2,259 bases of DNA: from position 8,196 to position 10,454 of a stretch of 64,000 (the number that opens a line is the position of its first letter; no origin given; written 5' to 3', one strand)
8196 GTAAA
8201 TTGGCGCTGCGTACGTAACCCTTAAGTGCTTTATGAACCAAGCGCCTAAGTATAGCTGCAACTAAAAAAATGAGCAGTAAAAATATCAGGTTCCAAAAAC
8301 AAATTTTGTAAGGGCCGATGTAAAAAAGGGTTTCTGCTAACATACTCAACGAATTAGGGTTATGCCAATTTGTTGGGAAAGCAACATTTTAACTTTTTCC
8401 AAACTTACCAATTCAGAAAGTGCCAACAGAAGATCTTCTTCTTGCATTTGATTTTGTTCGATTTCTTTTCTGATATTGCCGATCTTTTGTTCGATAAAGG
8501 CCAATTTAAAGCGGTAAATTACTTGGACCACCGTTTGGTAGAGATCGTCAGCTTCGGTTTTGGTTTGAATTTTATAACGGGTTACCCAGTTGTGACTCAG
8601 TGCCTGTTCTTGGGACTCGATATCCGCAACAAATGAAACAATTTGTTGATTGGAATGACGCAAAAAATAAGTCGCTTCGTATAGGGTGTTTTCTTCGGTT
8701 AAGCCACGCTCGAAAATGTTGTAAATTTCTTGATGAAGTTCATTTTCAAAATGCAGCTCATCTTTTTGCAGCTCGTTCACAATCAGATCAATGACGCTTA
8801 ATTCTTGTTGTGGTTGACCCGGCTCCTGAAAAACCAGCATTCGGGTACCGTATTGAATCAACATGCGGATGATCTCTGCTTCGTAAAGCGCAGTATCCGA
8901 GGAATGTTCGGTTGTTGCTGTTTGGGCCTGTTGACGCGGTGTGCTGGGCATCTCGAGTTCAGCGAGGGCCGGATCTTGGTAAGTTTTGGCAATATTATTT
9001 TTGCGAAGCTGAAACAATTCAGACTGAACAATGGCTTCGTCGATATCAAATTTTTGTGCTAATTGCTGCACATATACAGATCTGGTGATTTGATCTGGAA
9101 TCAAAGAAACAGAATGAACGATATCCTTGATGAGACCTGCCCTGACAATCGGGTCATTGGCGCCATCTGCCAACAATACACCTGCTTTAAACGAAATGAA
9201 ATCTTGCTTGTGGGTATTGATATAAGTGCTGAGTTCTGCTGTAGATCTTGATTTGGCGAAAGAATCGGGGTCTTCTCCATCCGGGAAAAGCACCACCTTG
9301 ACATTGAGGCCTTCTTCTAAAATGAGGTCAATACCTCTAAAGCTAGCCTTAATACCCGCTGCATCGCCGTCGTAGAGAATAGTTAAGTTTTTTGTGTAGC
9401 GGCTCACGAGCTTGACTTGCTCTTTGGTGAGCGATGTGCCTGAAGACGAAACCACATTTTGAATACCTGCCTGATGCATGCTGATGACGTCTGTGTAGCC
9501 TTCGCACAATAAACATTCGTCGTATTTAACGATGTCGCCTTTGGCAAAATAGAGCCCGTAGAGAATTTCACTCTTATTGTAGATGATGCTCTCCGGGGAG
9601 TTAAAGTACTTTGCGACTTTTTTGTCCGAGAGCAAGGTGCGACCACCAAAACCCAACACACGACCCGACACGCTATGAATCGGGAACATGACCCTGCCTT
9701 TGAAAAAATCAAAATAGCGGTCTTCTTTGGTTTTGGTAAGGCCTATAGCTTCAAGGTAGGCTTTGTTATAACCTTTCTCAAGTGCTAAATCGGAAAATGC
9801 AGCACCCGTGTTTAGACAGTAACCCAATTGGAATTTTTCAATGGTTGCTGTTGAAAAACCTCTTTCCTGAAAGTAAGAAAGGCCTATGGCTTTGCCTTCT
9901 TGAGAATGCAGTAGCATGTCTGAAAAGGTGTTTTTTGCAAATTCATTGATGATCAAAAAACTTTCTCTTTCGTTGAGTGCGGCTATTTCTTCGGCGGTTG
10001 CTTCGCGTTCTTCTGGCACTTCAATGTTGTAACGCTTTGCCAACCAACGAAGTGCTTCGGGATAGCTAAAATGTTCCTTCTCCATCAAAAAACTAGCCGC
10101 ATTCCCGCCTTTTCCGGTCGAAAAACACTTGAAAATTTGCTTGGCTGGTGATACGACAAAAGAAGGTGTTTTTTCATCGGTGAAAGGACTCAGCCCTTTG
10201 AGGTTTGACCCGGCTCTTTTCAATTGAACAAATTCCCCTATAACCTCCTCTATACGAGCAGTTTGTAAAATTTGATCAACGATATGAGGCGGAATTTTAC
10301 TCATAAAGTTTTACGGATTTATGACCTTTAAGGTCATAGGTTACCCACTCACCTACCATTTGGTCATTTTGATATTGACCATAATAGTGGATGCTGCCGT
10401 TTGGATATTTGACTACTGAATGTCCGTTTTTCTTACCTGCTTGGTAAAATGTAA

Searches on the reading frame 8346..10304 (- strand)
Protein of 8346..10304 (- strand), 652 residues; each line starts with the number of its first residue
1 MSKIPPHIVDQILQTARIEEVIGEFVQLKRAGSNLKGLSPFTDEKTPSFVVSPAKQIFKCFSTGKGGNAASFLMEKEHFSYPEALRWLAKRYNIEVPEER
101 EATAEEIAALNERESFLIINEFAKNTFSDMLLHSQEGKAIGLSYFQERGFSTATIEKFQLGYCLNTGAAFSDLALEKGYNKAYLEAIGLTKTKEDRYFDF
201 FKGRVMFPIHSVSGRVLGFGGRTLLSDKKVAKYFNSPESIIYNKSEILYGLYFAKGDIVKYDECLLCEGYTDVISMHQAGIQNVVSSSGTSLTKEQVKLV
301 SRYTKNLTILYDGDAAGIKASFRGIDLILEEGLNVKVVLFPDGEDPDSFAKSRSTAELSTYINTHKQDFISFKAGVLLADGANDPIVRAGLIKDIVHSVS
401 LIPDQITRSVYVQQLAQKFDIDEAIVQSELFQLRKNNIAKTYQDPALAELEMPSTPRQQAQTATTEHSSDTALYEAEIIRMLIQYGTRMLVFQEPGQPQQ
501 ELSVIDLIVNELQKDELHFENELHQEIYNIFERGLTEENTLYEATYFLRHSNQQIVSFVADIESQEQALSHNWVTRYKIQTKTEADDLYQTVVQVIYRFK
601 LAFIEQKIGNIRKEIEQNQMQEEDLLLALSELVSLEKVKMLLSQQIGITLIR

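Call 73: search_protein_families(library=pfam, proteins=[window:8346-10304:-], max_evalue=0.0001)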
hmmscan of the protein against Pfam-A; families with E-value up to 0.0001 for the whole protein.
window:8346-10304:- (652 aa): 7 families
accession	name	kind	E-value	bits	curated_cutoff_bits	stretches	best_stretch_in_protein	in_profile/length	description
PF08275.17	DNAG_N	-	2e-35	122.1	26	1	131-255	5-128/128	DNA primase catalytic core, N-terminal domain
PF01807.25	Zn_ribbon_DnaG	-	3.3e-30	104.2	24.9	1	5-99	2-96/98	CHC2 zinc finger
PF13155.12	Toprim_2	-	1e-23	83.9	22.1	1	266-349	2-87/88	Toprim-like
PF13662.12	Toprim_4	-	4.9e-16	59.2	25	1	264-338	3-84/85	Toprim domain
PF01751.28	Toprim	-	2.1e-11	44.3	23.1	1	265-335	3-91/96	Toprim domain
PF10410.14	DnaB_bind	-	2.7e-09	37.6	20.6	1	383-423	15-55/56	DnaB-helicase binding domain of primase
PF13362.12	Toprim_3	-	9.4e-06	26.4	27.2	1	265-354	3-93/95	Toprim domain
